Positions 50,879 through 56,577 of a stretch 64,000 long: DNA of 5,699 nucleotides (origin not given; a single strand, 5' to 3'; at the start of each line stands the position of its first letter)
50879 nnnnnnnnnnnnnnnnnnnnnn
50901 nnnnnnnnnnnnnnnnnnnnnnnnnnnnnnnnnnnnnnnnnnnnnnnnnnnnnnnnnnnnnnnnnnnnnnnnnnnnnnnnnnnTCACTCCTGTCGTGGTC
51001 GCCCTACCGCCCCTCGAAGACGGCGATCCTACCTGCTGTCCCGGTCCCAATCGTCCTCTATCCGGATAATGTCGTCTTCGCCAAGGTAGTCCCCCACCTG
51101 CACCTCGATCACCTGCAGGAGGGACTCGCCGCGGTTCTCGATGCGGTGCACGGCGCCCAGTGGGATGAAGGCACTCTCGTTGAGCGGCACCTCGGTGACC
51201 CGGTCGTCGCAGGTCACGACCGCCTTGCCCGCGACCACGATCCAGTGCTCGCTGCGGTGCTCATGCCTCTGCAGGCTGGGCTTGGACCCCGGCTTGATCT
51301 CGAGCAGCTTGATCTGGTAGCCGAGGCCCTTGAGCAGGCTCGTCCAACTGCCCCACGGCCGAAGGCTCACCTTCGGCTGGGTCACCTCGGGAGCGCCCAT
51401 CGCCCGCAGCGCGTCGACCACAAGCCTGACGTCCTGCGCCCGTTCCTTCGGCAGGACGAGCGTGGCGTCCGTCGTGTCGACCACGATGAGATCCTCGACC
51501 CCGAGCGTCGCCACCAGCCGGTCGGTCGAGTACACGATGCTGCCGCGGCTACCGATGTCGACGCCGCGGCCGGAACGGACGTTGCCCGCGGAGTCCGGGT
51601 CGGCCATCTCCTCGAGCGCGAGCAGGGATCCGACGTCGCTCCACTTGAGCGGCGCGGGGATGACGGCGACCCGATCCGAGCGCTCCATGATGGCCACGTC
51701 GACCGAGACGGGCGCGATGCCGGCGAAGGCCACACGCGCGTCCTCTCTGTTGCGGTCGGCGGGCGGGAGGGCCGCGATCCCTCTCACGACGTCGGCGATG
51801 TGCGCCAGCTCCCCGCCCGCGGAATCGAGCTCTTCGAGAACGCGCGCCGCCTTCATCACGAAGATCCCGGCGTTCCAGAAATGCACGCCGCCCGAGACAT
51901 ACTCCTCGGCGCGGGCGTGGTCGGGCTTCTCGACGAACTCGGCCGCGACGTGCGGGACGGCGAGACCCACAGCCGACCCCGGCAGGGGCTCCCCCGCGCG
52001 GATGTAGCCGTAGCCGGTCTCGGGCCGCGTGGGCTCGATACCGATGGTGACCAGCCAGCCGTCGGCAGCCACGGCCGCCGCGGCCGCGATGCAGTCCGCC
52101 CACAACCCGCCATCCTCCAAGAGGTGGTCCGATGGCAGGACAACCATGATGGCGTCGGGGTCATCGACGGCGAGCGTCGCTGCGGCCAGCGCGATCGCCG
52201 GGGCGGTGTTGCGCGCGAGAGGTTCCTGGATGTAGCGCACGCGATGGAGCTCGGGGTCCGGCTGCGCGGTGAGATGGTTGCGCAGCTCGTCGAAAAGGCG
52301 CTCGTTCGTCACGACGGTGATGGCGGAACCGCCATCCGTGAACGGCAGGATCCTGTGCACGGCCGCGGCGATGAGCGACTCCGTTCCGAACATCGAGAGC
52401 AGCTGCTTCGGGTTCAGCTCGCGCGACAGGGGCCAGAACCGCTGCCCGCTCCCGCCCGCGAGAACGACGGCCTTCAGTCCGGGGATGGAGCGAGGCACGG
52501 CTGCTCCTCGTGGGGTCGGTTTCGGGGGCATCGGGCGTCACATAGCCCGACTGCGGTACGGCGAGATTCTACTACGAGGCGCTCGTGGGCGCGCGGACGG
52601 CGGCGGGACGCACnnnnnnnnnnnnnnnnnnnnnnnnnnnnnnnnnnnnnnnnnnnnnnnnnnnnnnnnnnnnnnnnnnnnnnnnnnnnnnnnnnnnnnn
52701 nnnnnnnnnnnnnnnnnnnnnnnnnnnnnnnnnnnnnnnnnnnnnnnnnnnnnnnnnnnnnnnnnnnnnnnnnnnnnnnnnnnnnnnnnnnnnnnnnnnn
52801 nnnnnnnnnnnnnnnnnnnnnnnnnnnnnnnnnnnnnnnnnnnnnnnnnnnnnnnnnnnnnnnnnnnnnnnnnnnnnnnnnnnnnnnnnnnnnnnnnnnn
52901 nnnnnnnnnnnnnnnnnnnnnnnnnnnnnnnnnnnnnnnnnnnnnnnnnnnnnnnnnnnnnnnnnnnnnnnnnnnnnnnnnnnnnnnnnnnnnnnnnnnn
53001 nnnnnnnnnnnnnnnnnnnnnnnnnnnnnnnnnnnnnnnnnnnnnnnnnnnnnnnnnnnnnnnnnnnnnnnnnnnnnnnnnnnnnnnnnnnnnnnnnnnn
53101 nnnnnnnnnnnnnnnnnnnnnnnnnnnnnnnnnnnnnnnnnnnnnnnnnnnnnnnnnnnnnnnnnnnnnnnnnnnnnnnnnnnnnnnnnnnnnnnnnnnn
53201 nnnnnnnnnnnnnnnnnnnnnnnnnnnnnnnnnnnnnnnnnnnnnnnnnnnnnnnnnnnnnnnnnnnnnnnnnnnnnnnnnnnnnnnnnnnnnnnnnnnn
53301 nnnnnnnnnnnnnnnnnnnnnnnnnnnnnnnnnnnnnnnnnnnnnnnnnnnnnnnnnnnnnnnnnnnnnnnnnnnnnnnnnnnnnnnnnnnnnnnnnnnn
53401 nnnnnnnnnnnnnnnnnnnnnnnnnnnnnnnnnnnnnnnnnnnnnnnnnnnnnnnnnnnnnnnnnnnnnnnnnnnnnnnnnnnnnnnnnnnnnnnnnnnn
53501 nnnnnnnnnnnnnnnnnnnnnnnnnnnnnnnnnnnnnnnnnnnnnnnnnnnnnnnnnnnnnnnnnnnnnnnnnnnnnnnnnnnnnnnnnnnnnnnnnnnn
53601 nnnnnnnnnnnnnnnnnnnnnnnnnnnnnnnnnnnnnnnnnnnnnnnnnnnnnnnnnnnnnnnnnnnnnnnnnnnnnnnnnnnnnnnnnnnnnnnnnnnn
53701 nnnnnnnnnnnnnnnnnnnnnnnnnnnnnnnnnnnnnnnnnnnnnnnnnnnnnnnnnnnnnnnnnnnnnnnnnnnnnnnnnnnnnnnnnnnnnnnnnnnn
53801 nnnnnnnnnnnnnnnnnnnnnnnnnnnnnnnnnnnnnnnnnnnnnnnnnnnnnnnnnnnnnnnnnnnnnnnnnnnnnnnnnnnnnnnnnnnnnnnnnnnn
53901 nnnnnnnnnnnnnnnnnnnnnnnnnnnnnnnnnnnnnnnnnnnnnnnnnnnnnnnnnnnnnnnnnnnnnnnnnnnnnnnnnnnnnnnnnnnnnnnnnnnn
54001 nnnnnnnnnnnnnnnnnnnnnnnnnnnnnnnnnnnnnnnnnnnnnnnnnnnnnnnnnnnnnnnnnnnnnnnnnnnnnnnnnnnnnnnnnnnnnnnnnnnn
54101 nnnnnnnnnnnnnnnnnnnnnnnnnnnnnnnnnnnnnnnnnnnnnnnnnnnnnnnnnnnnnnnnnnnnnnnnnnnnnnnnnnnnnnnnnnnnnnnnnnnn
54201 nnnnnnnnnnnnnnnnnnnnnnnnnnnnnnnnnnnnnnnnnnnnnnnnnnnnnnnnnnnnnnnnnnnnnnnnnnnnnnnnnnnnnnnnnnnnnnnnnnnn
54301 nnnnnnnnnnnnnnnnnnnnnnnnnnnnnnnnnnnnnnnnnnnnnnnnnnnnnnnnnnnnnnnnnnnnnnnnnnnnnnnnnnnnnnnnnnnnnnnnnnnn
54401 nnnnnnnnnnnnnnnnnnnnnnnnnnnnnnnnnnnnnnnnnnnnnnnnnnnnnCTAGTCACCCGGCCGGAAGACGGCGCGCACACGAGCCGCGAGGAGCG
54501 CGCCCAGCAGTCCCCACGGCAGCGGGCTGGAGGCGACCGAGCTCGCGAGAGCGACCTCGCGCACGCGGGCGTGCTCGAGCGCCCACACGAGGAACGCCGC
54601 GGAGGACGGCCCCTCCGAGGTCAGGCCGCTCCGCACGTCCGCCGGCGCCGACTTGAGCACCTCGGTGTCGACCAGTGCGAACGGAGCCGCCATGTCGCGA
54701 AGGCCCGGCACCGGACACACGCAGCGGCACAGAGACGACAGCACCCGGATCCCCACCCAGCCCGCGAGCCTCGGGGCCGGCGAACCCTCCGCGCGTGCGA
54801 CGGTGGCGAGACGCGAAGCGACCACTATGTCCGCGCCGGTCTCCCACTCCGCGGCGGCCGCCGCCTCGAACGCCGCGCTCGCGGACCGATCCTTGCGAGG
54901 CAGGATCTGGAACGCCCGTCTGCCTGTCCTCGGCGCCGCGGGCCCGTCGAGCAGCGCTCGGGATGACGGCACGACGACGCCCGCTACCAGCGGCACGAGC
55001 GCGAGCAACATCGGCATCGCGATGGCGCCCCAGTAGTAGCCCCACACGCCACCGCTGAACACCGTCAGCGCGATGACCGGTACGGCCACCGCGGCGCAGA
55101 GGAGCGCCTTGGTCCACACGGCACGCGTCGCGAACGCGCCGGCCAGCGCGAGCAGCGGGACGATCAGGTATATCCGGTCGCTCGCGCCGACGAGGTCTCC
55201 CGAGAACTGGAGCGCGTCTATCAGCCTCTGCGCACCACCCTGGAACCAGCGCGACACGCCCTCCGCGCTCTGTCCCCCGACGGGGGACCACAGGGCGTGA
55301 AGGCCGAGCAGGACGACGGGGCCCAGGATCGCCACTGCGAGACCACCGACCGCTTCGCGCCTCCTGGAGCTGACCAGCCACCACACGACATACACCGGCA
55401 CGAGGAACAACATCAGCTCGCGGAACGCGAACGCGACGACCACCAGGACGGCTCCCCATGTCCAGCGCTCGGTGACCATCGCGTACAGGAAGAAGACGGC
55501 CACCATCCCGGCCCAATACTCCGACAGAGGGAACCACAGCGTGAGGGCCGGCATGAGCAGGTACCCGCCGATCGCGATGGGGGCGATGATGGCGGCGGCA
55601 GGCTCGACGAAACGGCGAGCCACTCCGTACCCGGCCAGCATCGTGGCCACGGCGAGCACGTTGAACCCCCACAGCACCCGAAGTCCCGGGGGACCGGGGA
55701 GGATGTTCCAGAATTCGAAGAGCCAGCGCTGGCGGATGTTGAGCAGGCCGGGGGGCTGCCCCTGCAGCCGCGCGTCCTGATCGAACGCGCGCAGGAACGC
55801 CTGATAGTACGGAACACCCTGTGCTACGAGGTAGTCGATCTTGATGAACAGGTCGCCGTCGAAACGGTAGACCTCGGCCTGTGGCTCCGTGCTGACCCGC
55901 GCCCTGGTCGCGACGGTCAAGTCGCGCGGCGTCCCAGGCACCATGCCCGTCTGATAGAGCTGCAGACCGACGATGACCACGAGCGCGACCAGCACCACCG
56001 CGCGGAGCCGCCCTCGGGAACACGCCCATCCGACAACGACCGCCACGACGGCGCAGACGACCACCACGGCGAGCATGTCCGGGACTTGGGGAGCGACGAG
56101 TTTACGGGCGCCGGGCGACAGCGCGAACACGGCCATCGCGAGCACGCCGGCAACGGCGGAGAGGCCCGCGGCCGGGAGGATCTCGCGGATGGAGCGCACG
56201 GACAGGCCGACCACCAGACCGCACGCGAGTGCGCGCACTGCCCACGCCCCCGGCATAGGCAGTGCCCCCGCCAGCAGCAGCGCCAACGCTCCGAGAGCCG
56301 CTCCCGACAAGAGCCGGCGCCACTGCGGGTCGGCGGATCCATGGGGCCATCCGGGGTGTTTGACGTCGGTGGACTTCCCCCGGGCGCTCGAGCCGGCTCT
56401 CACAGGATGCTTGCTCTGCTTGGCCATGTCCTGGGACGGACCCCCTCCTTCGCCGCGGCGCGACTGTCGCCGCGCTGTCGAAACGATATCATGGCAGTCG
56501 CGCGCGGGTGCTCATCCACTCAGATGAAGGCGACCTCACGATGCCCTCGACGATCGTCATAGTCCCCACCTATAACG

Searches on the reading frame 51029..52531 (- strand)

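Call 15: search_protein_families(library=pfam, proteins=[window:51029-52531:-], max_evalue=0.00001)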
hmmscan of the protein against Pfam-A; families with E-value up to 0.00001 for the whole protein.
window:51029-52531:- (500 aa): 5 families
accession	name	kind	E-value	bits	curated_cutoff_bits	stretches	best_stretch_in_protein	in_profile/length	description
PF00483.29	NTP_transferase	-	1.7e-42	146.1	21.2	1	20-310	1-239/245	Nucleotidyl transferase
PF01050.24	MannoseP_isomer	-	2.9e-39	134.3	23.6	1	387-493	10-116/116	Mannose-6-phosphate isomerase C-terminal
PF22640.1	ManC_GMP_beta-helix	-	5.6e-20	71.4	27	1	321-375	1-55/55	MannoseP isomerase/GMP-like beta-helix domain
PF07883.17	Cupin_2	-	7.3e-10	38.9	27.2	1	409-477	2-69/70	Cupin domain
PF12804.13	NTP_transf_3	-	4.2e-08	34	27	1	21-161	1-121/160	MobA-like NTP transferase domain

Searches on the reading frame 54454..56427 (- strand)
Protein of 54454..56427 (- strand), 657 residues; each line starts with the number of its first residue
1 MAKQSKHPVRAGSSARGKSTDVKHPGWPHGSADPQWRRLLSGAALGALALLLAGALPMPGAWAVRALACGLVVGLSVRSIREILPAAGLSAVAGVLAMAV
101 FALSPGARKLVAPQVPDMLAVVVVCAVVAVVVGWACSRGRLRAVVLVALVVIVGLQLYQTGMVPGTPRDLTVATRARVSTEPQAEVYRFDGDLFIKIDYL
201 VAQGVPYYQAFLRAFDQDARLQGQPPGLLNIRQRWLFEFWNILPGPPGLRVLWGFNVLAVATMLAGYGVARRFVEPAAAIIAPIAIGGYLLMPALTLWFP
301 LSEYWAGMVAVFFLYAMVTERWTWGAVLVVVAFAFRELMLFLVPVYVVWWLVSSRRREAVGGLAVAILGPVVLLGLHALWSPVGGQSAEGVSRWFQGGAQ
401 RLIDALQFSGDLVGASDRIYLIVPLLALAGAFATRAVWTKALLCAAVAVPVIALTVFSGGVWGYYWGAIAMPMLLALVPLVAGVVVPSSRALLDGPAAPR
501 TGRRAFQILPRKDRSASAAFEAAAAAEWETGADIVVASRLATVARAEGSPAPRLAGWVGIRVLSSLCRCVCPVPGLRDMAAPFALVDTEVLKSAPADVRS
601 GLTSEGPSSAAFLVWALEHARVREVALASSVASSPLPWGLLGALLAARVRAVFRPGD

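Call 15: search_protein_families(library=pfam, proteins=[window:54454-56427:-], max_evalue=0.00001)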
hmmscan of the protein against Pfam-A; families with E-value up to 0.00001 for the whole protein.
window:54454-56427:- (657 aa): 0 families

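Call 82: search_protein_families(library=pfam, proteins=[window:54454-56427:-], max_evalue=0.05)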
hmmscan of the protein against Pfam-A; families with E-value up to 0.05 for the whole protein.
window:54454-56427:- (657 aa): 1 family
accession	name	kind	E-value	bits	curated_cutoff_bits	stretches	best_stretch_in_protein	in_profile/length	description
PF03155.21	Alg6_Alg8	-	0.022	14.2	25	1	310-384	151-229/482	ALG6, ALG8 glycosyltransferase family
